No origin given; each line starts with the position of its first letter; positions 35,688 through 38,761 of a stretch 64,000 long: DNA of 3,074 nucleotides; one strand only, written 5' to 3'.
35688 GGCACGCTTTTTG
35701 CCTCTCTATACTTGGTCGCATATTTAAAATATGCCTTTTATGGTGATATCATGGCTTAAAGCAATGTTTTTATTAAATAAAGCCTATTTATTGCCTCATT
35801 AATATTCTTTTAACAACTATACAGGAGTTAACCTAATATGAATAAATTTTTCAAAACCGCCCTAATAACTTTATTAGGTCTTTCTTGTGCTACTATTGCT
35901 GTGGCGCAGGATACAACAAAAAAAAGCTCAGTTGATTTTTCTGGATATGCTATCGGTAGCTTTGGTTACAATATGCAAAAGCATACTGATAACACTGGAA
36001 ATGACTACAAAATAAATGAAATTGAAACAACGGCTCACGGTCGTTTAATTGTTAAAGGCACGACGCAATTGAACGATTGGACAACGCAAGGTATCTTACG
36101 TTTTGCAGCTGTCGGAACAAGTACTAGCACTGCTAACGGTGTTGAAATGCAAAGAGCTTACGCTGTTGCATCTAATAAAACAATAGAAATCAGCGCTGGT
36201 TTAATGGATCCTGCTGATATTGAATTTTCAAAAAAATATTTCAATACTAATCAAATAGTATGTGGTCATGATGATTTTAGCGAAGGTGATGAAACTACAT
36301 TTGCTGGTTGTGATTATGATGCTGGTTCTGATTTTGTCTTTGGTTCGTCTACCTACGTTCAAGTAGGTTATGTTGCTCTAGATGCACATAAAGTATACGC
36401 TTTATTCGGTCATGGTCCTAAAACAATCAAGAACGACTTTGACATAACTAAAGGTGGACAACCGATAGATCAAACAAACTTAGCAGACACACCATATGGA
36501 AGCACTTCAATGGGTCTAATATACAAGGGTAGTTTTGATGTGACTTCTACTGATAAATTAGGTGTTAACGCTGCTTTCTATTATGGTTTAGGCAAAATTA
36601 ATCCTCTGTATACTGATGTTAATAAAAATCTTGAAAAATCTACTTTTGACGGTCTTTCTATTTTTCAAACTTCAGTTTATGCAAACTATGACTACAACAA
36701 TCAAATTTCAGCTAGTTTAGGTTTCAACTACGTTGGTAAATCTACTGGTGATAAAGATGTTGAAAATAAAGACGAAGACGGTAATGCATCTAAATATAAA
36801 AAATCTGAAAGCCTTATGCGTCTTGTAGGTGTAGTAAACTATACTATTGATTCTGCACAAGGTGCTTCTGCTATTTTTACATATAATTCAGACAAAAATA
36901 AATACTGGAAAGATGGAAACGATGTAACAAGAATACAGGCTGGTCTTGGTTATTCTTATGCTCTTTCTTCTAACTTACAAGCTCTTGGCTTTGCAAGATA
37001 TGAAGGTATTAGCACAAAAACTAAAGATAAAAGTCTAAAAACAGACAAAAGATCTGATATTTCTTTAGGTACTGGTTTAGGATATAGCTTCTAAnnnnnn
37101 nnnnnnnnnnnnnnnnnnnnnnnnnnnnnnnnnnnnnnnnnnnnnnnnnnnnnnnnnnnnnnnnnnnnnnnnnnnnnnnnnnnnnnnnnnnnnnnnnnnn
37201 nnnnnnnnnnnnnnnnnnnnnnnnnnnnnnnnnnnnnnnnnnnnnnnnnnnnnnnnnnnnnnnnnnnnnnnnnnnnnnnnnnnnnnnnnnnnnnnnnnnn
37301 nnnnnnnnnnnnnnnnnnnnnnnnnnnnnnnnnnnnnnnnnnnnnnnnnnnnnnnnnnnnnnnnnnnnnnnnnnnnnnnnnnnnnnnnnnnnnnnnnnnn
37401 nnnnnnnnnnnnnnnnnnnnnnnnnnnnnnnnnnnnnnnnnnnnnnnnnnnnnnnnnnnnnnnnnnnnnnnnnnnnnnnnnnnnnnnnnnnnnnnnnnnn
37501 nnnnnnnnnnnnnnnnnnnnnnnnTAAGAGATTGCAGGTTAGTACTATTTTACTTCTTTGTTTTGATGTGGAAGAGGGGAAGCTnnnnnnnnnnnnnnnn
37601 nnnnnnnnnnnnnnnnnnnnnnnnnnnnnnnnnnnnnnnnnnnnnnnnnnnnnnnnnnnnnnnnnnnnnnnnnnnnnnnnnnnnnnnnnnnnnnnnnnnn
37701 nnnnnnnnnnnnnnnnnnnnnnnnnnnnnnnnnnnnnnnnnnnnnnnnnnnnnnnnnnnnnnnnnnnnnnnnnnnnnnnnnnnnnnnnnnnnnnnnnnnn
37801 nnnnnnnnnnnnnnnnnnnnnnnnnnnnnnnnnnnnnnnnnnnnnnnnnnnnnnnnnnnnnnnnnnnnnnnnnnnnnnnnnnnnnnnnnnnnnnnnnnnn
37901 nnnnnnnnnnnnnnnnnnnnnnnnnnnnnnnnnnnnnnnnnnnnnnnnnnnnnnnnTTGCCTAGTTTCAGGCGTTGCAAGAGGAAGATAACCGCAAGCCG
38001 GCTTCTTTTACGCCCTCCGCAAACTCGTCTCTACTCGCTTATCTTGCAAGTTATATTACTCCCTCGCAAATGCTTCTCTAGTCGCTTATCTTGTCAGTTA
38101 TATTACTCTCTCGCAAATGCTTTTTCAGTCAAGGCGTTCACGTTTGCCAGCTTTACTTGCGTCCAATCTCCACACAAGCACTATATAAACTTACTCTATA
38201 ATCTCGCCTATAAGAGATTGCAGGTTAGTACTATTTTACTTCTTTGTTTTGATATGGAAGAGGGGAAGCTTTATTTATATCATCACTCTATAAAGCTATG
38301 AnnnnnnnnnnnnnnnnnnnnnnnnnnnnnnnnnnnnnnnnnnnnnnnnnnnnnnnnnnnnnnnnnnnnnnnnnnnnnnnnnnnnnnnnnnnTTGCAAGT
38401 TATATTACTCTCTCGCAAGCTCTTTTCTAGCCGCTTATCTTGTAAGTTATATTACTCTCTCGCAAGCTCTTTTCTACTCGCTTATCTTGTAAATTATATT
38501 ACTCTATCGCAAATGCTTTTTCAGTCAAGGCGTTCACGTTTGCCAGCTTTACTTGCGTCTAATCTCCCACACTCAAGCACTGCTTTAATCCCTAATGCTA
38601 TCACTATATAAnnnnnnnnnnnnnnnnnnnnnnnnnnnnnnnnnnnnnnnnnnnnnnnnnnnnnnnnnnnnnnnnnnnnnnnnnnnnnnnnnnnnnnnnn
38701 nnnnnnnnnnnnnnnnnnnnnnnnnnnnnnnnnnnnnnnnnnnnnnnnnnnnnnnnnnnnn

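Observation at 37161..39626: A 2.5-kb higher-order non-coding repeat array fills the gap exactly between two convergent terminators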

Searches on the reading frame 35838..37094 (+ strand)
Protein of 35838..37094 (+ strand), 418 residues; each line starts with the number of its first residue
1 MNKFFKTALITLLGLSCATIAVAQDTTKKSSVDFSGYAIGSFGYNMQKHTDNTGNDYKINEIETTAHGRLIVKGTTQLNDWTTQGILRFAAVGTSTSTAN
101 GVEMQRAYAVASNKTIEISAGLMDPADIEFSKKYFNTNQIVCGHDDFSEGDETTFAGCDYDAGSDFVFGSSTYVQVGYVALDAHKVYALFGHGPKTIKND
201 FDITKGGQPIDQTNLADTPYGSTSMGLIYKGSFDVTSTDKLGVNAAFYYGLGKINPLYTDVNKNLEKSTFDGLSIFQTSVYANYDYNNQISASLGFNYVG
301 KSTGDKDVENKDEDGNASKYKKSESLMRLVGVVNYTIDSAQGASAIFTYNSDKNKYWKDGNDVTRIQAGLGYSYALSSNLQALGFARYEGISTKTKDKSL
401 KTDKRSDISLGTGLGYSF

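Call 9: search_protein_families(library=pfam, proteins=[window:35838-37094:+])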
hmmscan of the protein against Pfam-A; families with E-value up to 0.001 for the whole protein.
window:35838-37094:+ (418 aa): 1 family
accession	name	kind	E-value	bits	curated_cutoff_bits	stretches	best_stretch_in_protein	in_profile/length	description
PF06629.18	MipA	-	0.00095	19.8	24.2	0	359-418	163-221/221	MltA-interacting protein MipA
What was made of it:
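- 35838..37094 (+): Left flanking gene: porin-like outer-membrane ORF (418 aa), an orphan. Call 9: only a weak MipA-like C-terminal match.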

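Call 12: find_encoding_contigs(protein=window:35838-37094:+, flank=10000, max_places=10)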
Protein window:35838-37094:+ (418 aa): no gene with exactly this product is on record in the collection.

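Call 18: find_homologous_proteins(query=window:35838-37094:+)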
Query window:35838-37094:+ (418 aa): 1 proteins with E <= 0.001 among 6586 candidates.
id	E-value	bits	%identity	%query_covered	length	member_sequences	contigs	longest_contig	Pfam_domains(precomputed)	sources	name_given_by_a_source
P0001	2.3e-273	924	100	100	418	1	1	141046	-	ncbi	-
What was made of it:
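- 35838..37094 (+): Call 18: the only hit among 5.8 billion proteins is itself.
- The contig is 141 kb long (call 18).
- Tried and rejected: The only hit is the protein itself (call 18).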

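Call 19: find_encoding_contigs(protein=P0001, flank=10000, max_places=10)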
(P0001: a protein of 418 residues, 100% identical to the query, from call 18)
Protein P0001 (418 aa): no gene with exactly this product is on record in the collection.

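Call 25: find_homologous_proteins(query=P0002, max_evalue=1e-100)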
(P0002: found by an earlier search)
Query P0002 (342 aa): 7914 proteins with E <= 1e-100 among 8000 candidates; the best 120 are listed.
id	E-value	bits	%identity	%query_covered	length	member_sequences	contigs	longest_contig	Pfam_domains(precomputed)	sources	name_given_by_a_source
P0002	1.7e-223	759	100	100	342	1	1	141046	PF01116.27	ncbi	-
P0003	3.9e-171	587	77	99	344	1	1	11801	PF01116.27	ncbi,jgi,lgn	ncbi:MAG: fructose-bisphosphate aldolase class II [bacterium]|jgi:fructose-bisphosphate aldolase cla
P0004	4.1e-169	580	77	99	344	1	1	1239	PF01116.27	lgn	-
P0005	8.4e-168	576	77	99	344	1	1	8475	PF01116.27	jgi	-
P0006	1.2e-167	575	76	99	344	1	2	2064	PF01116.27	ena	-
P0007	4.7e-167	573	76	99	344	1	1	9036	PF01116.27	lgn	-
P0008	4.8e-167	573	74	99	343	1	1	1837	PF01116.27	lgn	-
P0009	2.0e-166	571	75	99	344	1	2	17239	PF01116.27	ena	-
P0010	3.9e-166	570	75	99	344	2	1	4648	PF01116.27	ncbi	-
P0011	8.8e-166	569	75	99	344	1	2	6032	PF01116.27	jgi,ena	-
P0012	1.2e-164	565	74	99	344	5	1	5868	PF01116.27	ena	-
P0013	4.9e-164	563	75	99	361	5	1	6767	PF01116.27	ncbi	-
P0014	4.8e-163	560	74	100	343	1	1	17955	PF01116.27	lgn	-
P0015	5.0e-163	560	74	100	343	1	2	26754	PF01116.27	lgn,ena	-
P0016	5.5e-163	560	74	100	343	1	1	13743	PF01116.27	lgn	-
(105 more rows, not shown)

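Call 26: find_encoding_contigs(protein=P0003, flank=10000, max_places=4)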
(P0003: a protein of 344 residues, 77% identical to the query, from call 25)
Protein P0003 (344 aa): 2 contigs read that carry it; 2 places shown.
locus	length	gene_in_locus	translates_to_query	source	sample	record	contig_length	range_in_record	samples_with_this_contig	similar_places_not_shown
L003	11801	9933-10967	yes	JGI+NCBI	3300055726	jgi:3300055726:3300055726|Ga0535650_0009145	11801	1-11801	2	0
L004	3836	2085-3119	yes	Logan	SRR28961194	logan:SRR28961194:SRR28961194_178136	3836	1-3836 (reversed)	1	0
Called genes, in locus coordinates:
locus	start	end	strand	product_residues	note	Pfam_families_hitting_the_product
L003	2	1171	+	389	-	PF13576:Pentapeptide_3 (faint), PF00805:Pentapeptide (weak), PF13599:Pentapeptide_4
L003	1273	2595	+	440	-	PF22046:FabMG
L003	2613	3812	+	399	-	-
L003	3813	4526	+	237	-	-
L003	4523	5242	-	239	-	-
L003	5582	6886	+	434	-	PF01336:tRNA_anti-codon, PF00152:tRNA-synt_2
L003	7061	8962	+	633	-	PF16177:ACAS_N, PF00501:AMP-binding, PF13193:AMP-binding_C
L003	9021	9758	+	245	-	PF00795:CN_hydrolase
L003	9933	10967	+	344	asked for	PF01116:F_bP_aldolase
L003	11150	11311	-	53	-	-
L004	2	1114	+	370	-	?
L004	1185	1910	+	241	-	PF00795:CN_hydrolase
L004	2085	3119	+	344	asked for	PF01116:F_bP_aldolase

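Call 27: find_encoding_contigs(protein=P0009, flank=10000, max_places=4)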
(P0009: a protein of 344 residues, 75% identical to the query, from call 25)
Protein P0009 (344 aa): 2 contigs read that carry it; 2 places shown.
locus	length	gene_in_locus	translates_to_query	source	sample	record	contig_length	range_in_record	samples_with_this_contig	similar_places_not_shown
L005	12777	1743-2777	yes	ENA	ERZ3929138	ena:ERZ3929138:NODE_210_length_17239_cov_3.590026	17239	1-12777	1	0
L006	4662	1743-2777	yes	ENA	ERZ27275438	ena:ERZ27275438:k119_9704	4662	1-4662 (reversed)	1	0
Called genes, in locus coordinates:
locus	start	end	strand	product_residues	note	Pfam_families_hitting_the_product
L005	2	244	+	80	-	?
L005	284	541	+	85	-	PF02597:ThiS (weak)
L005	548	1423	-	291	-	PF00696:AA_kinase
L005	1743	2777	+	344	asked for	PF01116:F_bP_aldolase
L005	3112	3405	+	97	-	-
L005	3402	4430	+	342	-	PF21739:DUF6866_N, PF21740:DUF6866_C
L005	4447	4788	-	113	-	PF01740:STAS, PF13466:STAS_2 (weak)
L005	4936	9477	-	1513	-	PF00069:Pkinase, PF07714:PK_Tyr_Ser-Thr, PF13191:AAA_16, PF25503:TPR_CHK1 (weak), PF01590:GAF, PF13185:GAF_2 (weak)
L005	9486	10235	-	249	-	-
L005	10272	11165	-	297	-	PF01734:Patatin (weak)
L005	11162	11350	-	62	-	-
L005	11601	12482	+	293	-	PF07291:MauE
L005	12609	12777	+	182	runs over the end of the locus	PF01965:DJ-1_PfpI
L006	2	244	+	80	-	?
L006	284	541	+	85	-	PF02597:ThiS (weak)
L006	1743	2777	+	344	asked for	PF01116:F_bP_aldolase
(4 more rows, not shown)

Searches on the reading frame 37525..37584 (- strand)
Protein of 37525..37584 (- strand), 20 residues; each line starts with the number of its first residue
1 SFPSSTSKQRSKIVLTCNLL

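Call 50: search_protein_families(library=pfam, max_evalue=1, proteins=[window:37525-37584:-])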
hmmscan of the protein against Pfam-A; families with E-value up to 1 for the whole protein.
seq(20 aa): 0 families

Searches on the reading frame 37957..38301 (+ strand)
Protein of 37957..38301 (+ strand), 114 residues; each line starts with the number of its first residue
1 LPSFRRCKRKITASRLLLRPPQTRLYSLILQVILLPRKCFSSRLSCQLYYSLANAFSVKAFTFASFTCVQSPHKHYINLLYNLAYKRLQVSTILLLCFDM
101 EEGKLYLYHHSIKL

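Call 50: search_protein_families(library=pfam, max_evalue=1, proteins=[window:37957-38301:+])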
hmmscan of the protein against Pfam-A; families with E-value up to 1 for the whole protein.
window:37957-38301:+ (114 aa): 1 family
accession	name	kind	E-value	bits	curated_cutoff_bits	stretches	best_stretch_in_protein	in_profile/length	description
PF25633.1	Anula_coat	-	0.2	11.9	27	1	8-61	90-143/217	Anulavirus coat protein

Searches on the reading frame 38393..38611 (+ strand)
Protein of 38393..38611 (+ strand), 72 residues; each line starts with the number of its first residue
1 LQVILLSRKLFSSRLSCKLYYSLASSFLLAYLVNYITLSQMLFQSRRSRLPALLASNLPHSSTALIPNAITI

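Call 50: search_protein_families(library=pfam, max_evalue=1, proteins=[window:38393-38611:+])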
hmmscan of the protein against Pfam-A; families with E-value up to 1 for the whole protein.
window:38393-38611:+ (72 aa): 2 families
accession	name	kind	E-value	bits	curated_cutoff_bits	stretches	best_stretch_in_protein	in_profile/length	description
PF04138.20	GtrA_DPMS_TM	-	0.0073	16.9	26.1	1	10-54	19-65/117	GtrA/DPMS, transmembrane domain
PF07670.19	Gate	-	0.051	14.5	29.6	1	8-70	36-98/104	Nucleoside recognition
